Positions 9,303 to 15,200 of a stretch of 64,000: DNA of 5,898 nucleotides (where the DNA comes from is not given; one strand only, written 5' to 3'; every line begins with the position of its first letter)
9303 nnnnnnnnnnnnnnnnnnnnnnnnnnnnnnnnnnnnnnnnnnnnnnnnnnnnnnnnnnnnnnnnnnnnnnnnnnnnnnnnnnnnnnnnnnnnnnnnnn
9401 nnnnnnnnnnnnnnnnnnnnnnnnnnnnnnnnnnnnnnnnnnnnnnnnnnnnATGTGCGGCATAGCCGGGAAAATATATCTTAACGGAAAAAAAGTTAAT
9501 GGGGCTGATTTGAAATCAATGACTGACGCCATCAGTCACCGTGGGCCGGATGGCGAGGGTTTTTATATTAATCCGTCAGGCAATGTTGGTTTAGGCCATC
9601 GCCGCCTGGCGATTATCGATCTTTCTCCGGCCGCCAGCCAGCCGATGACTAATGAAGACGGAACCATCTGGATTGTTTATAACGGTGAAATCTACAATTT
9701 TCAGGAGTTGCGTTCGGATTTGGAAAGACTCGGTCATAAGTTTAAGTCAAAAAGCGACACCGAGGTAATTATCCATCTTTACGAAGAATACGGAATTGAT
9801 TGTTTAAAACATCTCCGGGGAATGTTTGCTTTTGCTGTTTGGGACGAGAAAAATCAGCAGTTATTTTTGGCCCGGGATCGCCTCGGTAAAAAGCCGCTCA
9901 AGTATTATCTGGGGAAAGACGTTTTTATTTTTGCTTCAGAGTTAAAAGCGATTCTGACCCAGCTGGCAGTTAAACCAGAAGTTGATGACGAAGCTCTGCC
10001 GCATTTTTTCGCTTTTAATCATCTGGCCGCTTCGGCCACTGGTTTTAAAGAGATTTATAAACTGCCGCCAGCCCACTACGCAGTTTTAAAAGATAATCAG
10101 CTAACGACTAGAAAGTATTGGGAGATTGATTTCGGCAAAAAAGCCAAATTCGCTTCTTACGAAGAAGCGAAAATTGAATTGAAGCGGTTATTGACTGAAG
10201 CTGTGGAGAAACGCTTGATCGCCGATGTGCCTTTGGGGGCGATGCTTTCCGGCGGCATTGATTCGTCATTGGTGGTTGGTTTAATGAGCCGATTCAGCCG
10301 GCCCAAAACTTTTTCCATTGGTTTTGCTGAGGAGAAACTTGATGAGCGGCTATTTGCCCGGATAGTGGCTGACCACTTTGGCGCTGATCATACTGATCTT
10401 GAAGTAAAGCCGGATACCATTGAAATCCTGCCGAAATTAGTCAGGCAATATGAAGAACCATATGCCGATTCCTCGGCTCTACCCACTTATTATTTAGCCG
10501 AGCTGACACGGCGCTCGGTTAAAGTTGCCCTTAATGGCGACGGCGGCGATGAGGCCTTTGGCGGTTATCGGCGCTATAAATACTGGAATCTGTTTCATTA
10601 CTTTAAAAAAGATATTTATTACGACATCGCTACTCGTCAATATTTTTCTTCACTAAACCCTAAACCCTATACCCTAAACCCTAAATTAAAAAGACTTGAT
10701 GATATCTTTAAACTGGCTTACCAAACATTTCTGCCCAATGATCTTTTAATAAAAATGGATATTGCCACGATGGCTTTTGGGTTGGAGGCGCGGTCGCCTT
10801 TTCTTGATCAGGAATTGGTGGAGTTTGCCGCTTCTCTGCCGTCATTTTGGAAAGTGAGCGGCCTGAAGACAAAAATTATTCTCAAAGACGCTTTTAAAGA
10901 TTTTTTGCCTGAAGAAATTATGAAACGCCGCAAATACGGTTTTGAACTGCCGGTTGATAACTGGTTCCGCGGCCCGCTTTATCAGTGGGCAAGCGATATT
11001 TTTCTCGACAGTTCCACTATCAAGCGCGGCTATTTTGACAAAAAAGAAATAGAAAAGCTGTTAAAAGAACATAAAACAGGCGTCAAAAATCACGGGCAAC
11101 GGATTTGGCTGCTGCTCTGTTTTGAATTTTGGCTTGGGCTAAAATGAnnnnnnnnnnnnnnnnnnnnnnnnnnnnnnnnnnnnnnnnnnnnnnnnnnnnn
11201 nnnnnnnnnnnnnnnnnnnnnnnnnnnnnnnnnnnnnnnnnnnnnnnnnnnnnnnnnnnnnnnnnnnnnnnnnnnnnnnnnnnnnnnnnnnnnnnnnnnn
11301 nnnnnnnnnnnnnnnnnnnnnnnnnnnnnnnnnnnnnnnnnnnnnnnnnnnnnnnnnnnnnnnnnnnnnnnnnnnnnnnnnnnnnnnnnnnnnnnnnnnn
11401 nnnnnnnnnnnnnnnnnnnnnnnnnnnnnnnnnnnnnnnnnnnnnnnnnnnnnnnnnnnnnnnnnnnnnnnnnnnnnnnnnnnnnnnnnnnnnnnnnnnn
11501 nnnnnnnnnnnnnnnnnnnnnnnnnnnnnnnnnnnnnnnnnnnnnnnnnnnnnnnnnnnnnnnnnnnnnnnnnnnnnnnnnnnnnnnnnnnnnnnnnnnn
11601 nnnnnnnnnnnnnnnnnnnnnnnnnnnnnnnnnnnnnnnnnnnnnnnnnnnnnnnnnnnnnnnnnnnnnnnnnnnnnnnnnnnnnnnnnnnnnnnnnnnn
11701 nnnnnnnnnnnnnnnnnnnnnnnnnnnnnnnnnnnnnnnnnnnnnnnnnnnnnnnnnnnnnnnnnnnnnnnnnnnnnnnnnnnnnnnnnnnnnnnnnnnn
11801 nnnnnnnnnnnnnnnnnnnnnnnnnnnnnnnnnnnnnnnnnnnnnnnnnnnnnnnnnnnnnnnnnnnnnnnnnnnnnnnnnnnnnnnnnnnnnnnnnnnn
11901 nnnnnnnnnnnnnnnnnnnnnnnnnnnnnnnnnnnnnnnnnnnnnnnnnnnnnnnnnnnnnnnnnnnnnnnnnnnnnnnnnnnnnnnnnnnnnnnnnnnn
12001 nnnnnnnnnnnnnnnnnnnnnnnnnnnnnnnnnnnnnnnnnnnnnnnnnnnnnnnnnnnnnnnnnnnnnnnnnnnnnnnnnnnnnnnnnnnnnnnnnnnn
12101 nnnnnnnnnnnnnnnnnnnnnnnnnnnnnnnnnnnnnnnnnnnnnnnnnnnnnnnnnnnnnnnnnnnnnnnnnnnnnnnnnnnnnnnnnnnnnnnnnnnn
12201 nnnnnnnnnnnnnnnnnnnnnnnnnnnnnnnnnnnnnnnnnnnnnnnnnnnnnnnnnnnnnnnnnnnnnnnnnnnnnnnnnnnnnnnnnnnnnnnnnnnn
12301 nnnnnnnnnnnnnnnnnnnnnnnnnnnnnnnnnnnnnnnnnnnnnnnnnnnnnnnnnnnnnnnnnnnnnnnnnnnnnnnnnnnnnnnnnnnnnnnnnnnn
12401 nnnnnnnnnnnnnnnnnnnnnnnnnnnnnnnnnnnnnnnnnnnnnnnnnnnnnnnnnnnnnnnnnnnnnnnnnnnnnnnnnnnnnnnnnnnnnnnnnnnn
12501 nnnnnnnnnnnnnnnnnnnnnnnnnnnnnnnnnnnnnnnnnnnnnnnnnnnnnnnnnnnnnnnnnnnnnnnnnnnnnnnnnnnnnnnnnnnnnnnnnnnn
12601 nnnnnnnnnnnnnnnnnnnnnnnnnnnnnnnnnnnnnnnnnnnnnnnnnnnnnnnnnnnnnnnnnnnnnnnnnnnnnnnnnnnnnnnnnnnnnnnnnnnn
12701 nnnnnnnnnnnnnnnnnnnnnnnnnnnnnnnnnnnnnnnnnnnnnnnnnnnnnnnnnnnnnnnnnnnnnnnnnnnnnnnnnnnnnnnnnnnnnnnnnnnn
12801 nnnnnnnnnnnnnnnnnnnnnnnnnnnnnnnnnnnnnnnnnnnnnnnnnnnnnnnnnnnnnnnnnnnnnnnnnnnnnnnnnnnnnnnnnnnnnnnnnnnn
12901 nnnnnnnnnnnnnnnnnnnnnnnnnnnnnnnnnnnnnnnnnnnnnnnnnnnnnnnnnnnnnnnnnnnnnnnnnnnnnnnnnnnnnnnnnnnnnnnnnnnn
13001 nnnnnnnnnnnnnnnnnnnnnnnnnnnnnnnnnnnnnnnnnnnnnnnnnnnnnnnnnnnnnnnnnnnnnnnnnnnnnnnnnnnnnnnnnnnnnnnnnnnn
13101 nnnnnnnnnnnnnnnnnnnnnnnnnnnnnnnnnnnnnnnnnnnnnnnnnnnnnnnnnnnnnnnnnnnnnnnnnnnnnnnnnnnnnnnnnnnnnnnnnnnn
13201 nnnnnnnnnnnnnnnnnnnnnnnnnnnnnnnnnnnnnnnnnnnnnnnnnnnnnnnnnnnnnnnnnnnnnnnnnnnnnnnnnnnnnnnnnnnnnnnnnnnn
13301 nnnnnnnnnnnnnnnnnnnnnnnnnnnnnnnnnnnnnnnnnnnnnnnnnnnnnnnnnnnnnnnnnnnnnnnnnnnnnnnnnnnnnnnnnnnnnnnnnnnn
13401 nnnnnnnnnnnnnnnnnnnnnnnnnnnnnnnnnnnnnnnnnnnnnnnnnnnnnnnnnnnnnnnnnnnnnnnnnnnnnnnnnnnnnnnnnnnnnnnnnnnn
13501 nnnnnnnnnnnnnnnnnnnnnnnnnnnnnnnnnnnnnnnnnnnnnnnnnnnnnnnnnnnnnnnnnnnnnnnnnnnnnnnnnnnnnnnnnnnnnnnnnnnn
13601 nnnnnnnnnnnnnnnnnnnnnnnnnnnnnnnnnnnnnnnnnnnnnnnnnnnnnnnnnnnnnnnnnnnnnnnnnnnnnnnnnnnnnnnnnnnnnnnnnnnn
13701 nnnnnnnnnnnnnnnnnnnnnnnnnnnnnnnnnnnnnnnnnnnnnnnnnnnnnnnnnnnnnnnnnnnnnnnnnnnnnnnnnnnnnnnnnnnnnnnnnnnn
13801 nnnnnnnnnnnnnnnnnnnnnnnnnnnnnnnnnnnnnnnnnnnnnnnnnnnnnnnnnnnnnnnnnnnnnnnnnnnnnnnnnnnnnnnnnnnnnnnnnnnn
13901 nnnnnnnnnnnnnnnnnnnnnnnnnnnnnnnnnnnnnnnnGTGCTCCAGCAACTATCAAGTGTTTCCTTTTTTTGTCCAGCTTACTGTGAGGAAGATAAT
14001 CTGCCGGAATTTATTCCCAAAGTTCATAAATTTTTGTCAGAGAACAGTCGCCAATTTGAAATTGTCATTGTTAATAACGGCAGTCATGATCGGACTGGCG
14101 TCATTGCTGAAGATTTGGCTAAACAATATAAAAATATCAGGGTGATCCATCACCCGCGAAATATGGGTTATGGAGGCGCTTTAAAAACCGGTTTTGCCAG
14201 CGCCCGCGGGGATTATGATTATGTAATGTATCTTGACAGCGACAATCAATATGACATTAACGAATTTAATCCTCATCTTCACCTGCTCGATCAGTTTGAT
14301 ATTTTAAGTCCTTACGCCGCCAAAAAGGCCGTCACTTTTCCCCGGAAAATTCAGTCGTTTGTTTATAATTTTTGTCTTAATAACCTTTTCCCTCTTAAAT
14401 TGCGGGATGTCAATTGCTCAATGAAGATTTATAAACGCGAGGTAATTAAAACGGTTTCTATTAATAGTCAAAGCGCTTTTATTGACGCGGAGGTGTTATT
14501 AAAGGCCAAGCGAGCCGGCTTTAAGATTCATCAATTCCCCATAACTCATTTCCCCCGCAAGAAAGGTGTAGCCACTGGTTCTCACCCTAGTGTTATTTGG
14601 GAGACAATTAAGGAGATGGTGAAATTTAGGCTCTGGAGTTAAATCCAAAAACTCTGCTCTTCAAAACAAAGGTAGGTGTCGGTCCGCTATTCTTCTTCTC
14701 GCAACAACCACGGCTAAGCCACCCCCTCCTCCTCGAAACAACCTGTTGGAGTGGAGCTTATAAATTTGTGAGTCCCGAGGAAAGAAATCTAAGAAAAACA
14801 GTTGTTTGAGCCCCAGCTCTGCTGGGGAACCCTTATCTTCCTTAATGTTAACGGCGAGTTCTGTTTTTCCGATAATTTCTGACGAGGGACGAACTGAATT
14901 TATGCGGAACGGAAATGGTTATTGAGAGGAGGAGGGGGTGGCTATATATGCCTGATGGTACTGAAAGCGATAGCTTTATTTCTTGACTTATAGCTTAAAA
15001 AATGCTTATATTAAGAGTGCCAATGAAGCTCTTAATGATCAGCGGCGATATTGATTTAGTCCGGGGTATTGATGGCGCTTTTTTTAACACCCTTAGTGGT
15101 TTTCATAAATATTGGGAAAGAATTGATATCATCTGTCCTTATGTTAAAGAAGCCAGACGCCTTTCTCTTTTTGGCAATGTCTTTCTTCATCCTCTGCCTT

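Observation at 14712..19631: Two inverted copies of a ~235-bp MITE-like palindromic element bracket a four-gene GT4 cassette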

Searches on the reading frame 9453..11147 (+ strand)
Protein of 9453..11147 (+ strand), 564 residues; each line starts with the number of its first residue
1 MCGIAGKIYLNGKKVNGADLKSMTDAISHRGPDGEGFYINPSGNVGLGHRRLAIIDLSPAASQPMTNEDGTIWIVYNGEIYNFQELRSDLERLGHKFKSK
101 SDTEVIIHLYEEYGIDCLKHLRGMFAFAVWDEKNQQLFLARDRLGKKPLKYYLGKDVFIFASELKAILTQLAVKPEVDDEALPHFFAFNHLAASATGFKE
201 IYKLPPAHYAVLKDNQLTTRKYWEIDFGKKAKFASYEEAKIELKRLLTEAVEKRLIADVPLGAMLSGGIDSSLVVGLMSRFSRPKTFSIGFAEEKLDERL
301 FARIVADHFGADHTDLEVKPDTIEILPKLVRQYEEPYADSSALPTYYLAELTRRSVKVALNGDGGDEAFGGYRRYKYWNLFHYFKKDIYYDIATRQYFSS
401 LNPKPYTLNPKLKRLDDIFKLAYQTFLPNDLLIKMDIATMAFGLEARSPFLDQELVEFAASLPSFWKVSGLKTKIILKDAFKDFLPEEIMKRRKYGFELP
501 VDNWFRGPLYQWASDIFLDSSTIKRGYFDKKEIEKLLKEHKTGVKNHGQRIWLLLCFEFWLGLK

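Call 23: search_protein_families(library=ncbifam, proteins=[window:9453-11147:+])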
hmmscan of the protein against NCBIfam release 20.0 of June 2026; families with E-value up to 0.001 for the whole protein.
window:9453-11147:+ (564 aa): 9 families
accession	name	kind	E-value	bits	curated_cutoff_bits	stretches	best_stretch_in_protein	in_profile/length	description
TIGR03108.1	eps_aminotran_1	hypoth_equivalog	6.8e-173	576.7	816.9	2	1-380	1-382/628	XrtA/PEP-CTERM system amidotransferase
TIGR01536.1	asn_synth_AEB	equivalog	3.4e-148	494.9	267.1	1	2-497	1-517/517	asparagine synthase (glutamine-hydrolyzing)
TIGR03104.1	trio_amidotrans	equivalog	9.1e-133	443.6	570.1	1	1-561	1-586/589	N-acetylglutaminylglutamine amidotransferase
NF006949.0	PRK09431.1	equivalog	1.8e-93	314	499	3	1-170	1-168/554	asparagine synthase B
NF033535.1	lass_lactam_cya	exception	2e-87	294.3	525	2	1-368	1-375/668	lasso peptide isopeptide bond-forming cyclase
NF001484.0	PRK00331.1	subfamily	5.4e-18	64.7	381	1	42-171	64-202/601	isomerizing glutamine--fructose-6-phosphate transaminase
TIGR01135.1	glmS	equivalog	1.2e-17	63.6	418.05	1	42-170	63-200/607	glutamine--fructose-6-phosphate transaminase (isomerizing)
NF033561.1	macrolact_Ik_Al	subfamily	4.2e-17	62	300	2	127-369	83-331/561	albusnodin/ikarugamycin family macrolactam cyclase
TIGR01134.1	purF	equivalog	1.4e-11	44.5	350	1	43-172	64-204/432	amidophosphoribosyltransferase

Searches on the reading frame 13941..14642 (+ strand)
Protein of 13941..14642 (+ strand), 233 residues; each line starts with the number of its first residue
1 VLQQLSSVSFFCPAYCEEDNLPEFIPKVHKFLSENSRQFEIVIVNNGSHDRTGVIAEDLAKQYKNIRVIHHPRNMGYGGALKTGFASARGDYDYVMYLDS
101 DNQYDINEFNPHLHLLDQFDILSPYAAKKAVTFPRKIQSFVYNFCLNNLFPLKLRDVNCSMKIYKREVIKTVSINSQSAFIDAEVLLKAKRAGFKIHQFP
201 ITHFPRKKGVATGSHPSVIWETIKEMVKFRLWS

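Call 14: search_protein_families(library=pfam, proteins=[window:13941-14642:+])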
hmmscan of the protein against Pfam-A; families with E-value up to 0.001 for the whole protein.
window:13941-14642:+ (233 aa): 1 family
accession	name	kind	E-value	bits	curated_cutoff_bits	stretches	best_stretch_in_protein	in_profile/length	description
PF00535.33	Glycos_transf_2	-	4.2e-28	98.8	23.3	1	9-171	1-166/168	Glycosyl transferase family 2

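Call 48: find_encoding_contigs(protein=window:13941-14642:+, flank=3000, max_places=10)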
Protein window:13941-14642:+ (233 aa): 2 contigs read that carry it; 2 places shown.
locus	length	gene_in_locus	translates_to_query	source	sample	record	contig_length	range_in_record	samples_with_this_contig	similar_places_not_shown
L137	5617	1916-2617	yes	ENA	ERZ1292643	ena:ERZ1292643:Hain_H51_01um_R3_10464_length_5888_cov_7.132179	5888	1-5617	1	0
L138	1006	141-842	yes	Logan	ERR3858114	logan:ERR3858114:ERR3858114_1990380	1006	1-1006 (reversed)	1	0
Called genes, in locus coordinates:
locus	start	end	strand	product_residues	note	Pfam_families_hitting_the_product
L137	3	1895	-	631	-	?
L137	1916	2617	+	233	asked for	PF00535:Glycos_transf_2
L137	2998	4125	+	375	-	PF13439:Glyco_transf_4 (weak), PF13579:Glyco_trans_4_4 (weak), PF00534:Glycos_transf_1, PF13692:Glyco_trans_1_4, PF13524:Glyco_trans_1_2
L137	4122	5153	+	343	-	PF00534:Glycos_transf_1, PF13692:Glyco_trans_1_4, PF13524:Glyco_trans_1_2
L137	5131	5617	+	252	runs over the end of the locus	?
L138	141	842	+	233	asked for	PF00535:Glycos_transf_2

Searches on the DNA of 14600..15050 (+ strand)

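Call 15: search_rna_families(source=window, start=14600, end=15050, threshold=evalue, max_evalue=10)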
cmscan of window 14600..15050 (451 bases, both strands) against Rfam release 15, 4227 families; matches with E-value up to 10: 3.
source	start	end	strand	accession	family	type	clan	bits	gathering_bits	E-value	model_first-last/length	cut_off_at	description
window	14788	14842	+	RF02494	Gl_U6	Gene; snRNA; splicing;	-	13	100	4.9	1-102/102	no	Giardia U6 spliceosomal RNA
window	14781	14802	-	RF00110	RybB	Gene; sRNA;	-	12.6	40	7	1-79/79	no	RybB RNA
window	14902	14989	+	RF02216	ZNFX1-AS1_2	Gene; lncRNA;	-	9.7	45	7.3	1-93/93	no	ZNFX1 antisense RNA 1 conserved region 2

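Call 50: search_dna_similar(query=window:14680-14990:+, collection=plasmids, mode=distant, max_evalue=0.01, max_rows=10)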
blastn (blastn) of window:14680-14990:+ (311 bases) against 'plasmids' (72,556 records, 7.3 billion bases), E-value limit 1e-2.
No match.

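Call 51: search_dna_similar(query=window:14680-14990:+, collection=phages, mode=distant, max_evalue=0.01, max_rows=10)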
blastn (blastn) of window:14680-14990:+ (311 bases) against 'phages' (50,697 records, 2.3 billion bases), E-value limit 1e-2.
No match.
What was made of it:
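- Tried and rejected: blastn (distant mode) of the element against plasmids and phages: no match (calls 50, 51).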

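Call 59: build_rna_model(alignment_id=A3)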
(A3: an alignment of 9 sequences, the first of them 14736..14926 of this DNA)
Model R1 built from alignment A3 (9 sequences, 289 columns); structure: RNAalifold consensus.
model positions 192; base pairs 43; branch points 1; effective number of sequences 1.42; information 0.59 bits per position. Calibrated on 0.2 Mb of random sequence (short: E-values are rough).
structure used (alignment columns):
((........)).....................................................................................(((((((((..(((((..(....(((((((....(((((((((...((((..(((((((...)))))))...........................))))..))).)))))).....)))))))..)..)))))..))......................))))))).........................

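Call 60: search_with_rna_model(model_id=R1, sources=[window, L121, L122, L126, L127, L128, L129, L130, L131, L132, L133, L134, L135, L136], max_evalue=1, filters=default)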
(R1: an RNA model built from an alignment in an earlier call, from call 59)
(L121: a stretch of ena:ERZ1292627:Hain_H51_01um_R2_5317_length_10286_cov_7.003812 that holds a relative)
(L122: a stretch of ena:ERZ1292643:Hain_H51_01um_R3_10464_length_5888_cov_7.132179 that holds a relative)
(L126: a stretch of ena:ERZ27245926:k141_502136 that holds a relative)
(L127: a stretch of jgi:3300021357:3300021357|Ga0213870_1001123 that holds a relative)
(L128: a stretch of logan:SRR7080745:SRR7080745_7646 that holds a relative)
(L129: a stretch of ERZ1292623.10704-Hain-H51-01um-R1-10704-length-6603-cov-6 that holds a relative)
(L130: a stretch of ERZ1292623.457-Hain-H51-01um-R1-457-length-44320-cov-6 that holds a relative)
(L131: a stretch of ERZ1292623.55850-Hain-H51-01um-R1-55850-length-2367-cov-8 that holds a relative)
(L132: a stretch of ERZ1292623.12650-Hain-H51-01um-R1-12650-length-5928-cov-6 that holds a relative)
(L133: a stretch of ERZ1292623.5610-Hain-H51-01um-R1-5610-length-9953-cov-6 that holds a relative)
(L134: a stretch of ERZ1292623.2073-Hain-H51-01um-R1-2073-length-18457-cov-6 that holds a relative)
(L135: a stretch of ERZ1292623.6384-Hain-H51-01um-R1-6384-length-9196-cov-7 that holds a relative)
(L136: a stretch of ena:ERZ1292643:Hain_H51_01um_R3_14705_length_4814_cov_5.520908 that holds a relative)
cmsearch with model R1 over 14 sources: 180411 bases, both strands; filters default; matches with E-value up to 1: 16.
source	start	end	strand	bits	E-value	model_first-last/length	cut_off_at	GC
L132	4039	4229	+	220.8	5.2e-45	1-192/192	no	0.43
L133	4664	4886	+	219.8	8.8e-45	1-192/192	no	0.45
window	14736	14926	+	214.9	9.7e-44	1-192/192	no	0.42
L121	816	1006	+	214.9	9.7e-44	1-192/192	no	0.42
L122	2711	2901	+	214.9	9.7e-44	1-192/192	no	0.42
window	19415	19607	-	211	6.6e-43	1-192/192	no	0.43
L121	5495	5687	-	211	6.6e-43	1-192/192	no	0.43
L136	1557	1749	-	211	6.6e-43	1-192/192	no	0.43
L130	2130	2340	+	206.6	5.7e-42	1-192/192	no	0.46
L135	5650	5874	+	205.5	9.7e-42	1-192/192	no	0.44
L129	123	383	+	198.8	2.7e-40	1-192/192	no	0.46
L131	81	341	+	198.8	2.7e-40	1-192/192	no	0.46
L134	8473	8663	+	187.6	6.6e-38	1-192/192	no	0.41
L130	1871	2052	-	141.2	5.5e-28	1-192/192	no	0.46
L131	177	318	-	15.5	0.45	25-168/192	no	0.41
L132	4035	4225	-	13.9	0.96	1-192/192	no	0.43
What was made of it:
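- Tried and rejected: A 192-position model (R1) found no extra copies in the window or in L121-L136 (calls 59, 60).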
